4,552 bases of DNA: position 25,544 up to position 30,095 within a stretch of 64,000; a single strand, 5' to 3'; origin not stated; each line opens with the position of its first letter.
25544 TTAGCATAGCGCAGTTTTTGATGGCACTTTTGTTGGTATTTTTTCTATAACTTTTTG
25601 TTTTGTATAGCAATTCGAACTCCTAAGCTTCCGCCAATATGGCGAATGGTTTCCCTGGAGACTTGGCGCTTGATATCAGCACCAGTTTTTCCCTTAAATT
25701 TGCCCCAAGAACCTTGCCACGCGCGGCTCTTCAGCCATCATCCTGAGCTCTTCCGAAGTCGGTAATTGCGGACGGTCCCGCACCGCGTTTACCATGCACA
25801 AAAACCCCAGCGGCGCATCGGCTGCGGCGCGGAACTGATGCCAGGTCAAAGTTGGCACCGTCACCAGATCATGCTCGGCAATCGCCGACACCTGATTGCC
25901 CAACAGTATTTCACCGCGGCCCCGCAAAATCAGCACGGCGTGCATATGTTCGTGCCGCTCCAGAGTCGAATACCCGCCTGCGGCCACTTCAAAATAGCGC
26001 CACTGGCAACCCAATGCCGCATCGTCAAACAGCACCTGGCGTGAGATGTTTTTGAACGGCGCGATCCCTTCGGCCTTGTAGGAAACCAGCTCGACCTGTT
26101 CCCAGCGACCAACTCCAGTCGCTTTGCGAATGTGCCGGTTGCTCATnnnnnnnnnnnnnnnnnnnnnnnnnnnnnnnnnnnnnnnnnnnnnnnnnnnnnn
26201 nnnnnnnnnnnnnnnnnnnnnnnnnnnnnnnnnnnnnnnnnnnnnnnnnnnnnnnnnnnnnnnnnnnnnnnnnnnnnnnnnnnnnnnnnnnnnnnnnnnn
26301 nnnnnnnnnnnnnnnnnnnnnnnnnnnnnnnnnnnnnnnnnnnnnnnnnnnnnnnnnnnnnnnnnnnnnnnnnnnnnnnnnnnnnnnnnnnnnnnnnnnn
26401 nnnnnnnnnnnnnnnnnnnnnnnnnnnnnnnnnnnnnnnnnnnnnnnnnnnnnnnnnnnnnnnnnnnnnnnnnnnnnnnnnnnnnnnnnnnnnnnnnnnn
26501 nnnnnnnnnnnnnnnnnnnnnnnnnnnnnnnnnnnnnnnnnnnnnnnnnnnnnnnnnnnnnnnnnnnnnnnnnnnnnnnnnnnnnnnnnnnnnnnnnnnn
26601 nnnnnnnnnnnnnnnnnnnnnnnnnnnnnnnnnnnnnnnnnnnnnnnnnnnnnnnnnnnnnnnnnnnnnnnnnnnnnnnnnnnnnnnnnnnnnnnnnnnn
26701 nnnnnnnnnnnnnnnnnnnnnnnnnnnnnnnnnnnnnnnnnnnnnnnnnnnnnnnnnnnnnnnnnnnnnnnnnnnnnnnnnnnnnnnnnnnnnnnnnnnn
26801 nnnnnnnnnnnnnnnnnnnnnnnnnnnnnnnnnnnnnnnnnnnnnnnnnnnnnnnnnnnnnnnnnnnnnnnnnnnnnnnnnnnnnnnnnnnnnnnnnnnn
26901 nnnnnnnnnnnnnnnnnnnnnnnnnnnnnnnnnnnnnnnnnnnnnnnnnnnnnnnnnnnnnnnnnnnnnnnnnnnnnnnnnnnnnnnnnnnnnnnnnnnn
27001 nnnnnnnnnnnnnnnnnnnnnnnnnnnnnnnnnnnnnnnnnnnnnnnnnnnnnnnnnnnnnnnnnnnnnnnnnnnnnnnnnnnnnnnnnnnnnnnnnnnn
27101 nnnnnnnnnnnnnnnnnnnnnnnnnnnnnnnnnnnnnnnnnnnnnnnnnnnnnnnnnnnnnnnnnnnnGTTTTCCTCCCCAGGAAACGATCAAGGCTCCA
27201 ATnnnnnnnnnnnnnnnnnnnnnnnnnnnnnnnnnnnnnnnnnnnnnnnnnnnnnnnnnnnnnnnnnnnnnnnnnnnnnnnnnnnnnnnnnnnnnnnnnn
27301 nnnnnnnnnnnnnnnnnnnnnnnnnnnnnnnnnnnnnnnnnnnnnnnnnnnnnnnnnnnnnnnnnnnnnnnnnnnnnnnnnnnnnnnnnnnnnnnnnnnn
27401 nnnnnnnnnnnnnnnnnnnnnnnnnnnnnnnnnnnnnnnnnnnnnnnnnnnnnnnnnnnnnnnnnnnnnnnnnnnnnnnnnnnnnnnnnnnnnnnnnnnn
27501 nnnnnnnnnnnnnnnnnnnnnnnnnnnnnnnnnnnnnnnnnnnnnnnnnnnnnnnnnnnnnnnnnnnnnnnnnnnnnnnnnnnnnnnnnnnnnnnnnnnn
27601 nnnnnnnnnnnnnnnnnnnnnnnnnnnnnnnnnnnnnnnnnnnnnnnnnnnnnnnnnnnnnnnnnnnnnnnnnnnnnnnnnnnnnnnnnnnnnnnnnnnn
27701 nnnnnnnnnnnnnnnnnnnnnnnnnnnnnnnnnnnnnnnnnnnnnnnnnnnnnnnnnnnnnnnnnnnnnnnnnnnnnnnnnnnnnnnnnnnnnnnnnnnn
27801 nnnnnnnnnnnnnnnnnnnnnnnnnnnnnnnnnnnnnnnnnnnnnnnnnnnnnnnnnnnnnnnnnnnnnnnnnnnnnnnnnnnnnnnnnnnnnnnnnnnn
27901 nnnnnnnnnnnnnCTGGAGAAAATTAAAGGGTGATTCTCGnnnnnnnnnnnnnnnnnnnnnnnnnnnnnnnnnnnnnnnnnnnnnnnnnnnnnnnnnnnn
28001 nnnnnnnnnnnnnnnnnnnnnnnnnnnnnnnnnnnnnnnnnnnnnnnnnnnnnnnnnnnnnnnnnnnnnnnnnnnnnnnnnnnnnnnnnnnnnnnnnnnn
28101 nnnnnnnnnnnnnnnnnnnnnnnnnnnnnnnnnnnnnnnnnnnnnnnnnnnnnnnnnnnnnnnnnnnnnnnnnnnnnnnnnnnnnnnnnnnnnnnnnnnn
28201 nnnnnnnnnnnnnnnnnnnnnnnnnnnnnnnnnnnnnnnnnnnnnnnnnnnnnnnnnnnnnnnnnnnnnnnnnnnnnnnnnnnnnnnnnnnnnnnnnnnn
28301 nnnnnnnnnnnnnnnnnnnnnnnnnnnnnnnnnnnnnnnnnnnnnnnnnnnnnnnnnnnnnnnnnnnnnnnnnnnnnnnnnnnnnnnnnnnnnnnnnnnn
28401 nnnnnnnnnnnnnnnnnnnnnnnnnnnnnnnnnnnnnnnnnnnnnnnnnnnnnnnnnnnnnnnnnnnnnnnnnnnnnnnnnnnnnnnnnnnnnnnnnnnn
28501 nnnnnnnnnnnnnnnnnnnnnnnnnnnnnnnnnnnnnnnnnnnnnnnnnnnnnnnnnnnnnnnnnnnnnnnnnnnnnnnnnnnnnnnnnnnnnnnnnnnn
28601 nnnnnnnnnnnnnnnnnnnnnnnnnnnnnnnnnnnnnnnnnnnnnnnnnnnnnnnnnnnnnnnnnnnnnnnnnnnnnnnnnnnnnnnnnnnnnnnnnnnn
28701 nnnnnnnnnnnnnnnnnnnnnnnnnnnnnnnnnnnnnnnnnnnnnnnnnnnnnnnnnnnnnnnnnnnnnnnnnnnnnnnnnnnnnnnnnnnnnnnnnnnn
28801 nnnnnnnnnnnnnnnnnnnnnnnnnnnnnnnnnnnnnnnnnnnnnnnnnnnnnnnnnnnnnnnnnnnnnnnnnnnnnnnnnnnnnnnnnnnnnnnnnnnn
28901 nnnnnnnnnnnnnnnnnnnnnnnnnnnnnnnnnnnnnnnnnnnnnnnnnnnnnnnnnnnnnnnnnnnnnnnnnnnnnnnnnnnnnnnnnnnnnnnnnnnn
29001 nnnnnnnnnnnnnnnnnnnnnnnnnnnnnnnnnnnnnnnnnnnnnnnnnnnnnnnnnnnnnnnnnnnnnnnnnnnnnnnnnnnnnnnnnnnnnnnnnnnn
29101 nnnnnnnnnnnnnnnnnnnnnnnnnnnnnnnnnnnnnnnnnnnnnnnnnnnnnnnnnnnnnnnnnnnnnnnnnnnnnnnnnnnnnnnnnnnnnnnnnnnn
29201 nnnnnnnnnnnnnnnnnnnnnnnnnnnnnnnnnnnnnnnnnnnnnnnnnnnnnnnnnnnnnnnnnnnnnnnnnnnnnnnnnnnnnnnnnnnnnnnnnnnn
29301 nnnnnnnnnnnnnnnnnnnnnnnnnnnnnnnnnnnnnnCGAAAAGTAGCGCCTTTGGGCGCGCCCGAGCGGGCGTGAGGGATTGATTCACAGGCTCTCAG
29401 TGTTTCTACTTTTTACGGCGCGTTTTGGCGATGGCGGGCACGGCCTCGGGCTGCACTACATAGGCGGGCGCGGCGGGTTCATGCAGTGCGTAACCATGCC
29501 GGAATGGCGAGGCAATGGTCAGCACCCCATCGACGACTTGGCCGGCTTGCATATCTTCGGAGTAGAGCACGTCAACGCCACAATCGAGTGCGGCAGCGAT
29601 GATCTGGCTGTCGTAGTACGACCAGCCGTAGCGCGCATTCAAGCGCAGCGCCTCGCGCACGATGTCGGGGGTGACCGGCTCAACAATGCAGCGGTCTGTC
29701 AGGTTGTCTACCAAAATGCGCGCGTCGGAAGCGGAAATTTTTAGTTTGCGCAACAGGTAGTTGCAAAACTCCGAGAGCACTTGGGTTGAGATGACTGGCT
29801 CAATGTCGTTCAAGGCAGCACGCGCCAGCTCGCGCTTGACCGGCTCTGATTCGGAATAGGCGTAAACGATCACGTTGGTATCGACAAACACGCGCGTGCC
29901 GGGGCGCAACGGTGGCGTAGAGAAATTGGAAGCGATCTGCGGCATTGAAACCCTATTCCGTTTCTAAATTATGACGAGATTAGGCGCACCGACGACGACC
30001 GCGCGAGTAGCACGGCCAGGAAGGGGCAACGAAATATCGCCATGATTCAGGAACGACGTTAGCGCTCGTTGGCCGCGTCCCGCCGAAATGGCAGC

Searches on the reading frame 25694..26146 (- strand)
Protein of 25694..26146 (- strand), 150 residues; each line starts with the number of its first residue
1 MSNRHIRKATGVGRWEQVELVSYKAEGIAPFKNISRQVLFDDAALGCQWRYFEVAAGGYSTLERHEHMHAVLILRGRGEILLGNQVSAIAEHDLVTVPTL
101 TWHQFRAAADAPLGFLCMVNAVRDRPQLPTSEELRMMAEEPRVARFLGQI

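Call 33: search_protein_families(library=pfam, proteins=[window:25694-26146:-], max_evalue=0.001)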
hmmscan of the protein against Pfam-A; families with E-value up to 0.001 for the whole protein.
window:25694-26146:- (150 aa): 1 family
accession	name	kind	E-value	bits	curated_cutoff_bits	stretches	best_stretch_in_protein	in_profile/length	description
PF07883.17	Cupin_2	-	5.6e-10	39.2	27.2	1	51-118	2-69/70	Cupin domain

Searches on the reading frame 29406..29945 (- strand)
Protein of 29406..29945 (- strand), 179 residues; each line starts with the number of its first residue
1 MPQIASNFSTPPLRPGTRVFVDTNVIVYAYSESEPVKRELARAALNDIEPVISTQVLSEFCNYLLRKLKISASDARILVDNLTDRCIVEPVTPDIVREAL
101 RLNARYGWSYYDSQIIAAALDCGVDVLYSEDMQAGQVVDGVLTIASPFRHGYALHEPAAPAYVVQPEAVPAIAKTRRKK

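Call 33: search_protein_families(library=pfam, proteins=[window:29406-29945:-], max_evalue=0.001)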
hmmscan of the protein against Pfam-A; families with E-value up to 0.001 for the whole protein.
window:29406-29945:- (179 aa): 2 families
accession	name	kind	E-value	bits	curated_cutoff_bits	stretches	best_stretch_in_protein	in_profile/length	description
PF01850.27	PIN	-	1.5e-14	55.1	23.6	1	19-131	1-111/120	PIN domain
PF13470.12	PIN_3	-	0.00012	23.3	27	1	18-131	1-113/115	PIN domain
